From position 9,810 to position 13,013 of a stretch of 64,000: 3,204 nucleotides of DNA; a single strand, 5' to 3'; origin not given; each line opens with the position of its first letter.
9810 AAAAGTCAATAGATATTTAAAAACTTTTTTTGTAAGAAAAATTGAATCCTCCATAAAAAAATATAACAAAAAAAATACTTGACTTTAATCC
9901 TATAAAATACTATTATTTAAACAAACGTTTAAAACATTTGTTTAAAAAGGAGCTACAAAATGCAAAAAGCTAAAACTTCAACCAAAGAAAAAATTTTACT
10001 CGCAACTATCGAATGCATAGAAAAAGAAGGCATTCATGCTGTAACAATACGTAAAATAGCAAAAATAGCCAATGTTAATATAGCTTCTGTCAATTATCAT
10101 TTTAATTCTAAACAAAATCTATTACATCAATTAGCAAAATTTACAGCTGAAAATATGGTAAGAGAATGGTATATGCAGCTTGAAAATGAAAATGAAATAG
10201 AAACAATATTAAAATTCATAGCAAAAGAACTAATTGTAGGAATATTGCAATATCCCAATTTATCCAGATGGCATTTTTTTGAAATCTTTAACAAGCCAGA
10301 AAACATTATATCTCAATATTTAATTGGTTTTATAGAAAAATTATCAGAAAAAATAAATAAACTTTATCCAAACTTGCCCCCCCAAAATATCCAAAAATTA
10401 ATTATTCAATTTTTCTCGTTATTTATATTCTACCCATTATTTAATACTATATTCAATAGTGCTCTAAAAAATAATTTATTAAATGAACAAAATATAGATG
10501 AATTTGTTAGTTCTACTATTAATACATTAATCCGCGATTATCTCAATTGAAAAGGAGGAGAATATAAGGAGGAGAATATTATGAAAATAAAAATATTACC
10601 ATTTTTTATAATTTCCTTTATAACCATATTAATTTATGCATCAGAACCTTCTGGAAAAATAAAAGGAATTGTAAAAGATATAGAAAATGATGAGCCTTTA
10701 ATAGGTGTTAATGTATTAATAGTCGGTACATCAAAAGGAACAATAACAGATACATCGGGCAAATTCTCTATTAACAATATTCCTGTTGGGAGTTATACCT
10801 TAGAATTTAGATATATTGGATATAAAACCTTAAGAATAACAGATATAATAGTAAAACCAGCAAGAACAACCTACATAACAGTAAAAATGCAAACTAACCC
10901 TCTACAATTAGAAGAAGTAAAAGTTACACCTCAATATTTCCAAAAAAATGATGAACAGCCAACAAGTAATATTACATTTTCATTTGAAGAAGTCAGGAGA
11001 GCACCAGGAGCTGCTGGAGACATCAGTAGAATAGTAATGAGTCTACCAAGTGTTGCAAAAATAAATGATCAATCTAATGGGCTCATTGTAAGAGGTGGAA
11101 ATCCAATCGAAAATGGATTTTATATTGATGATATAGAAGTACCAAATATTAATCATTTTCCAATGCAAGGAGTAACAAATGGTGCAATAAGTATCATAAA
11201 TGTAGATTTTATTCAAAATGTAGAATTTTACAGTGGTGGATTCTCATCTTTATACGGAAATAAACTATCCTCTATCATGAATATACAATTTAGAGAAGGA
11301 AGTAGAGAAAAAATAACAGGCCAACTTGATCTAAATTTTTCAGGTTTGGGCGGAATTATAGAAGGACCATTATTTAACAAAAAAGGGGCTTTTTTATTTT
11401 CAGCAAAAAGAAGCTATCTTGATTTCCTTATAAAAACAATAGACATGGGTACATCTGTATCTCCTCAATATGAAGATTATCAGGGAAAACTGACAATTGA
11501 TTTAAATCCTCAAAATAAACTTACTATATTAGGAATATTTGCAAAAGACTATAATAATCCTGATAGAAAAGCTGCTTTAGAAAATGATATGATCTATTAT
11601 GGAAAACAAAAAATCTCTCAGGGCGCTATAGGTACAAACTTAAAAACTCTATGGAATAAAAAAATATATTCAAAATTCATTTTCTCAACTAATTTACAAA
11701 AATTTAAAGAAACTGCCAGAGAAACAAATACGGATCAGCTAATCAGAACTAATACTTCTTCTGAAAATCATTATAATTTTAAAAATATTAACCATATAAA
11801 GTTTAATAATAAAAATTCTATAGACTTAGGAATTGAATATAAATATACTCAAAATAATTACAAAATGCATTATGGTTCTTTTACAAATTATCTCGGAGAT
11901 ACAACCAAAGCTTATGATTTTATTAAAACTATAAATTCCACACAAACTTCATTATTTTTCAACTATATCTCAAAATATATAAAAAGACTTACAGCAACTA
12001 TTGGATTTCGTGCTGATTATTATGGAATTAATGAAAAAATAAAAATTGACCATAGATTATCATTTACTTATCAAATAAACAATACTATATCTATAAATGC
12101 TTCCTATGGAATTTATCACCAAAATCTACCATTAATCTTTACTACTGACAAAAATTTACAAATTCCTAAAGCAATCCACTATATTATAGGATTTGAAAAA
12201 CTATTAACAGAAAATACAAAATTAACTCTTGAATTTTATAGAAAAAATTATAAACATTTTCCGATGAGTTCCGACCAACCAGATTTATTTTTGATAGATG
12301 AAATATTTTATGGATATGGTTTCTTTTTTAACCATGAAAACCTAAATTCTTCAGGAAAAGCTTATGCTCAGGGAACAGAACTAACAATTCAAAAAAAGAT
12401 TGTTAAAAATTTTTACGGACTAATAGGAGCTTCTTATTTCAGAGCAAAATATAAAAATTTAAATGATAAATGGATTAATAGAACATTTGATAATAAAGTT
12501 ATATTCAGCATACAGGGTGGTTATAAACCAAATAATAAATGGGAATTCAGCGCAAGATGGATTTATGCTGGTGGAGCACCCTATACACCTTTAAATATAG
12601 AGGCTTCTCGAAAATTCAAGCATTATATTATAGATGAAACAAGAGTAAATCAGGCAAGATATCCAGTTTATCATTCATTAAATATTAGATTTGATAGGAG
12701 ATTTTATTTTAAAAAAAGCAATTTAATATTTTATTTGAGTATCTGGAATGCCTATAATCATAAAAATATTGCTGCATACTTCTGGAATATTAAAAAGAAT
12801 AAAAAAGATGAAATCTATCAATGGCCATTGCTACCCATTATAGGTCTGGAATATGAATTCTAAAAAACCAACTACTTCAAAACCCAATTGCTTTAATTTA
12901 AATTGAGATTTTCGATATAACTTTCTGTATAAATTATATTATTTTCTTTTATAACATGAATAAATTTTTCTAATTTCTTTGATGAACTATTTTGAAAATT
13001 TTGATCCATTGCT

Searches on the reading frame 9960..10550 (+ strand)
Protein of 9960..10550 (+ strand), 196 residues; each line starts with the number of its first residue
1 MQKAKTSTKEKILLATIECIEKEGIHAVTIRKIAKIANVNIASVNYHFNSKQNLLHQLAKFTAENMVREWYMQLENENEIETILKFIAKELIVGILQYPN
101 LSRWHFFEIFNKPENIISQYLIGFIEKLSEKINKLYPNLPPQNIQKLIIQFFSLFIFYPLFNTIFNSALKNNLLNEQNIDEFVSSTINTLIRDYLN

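Call 4: search_protein_families(library=pfam, proteins=[window:9960-10550:+], max_evalue=0.01)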
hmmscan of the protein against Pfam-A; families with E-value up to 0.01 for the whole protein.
window:9960-10550:+ (196 aa): 1 family
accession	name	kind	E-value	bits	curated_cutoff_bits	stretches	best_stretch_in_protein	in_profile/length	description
PF00440.29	TetR_N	-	3.6e-12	46.3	24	1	12-57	1-46/47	Bacterial regulatory proteins, tetR family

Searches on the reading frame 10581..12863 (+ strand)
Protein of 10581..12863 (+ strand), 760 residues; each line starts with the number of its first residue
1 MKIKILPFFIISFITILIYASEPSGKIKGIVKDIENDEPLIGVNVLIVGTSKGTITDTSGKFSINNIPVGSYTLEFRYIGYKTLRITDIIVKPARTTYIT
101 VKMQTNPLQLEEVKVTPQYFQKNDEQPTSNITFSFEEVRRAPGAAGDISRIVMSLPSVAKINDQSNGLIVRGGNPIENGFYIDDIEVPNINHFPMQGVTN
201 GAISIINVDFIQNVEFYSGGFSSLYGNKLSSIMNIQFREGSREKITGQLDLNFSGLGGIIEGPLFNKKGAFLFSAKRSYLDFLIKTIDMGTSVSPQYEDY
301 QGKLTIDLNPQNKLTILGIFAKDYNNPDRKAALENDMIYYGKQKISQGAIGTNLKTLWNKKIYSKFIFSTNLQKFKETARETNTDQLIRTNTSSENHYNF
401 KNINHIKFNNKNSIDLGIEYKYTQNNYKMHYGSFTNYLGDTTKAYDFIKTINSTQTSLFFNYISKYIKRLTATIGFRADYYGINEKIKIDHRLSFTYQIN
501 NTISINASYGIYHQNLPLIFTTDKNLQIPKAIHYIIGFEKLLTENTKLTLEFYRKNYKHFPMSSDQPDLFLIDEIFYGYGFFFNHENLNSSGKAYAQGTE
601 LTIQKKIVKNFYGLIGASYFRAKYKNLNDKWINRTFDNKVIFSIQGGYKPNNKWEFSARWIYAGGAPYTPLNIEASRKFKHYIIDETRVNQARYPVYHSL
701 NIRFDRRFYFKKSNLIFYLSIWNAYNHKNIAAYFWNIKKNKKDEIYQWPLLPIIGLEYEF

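Call 4: search_protein_families(library=pfam, proteins=[window:10581-12863:+], max_evalue=0.01)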
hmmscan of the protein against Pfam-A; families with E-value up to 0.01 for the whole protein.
window:10581-12863:+ (760 aa): 6 families
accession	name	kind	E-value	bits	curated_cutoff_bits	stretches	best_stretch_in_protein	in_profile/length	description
PF13715.12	CarbopepD_reg_2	-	4.9e-21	75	32.2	1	27-115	1-88/88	CarboxypepD_reg-like domain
PF13620.12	CarboxypepD_reg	-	1.8e-17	63.9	32.3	1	27-104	2-82/82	Carboxypeptidase regulatory-like domain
PF00593.30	TonB_dep_Rec_b-barrel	-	6e-13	49.9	27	1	295-699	19-414/436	TonB dependent receptor-like, beta-barrel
PF07715.20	Plug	-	6.5e-07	30.3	23.9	1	125-227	4-101/107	TonB-dependent Receptor Plug Domain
PF09430.16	EMC7_beta-sandw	-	0.00024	21.7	26.6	1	44-103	11-76/122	ER membrane protein complex subunit 7, beta-sandwich domain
PF17802.7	SpaA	-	0.0029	18.2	23.1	1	26-75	2-57/91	Prealbumin-like fold domain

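Call 5: search_protein_families(library=ncbifam, proteins=[window:10581-12863:+], max_evalue=0.01)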
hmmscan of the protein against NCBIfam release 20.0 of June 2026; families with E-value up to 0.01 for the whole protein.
window:10581-12863:+ (760 aa): 2 families
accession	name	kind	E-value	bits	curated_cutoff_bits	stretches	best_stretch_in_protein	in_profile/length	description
TIGR04056.1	OMP_RagA_SusC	subfamily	3e-20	72.2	368.25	1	26-125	2-93/981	SusC/RagA family TonB-linked outer membrane protein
NF052345.1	S_layer_anammox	exception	1.4e-06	26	1400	1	23-109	1311-1397/1596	Kustd1514 family S-layer glycoprotein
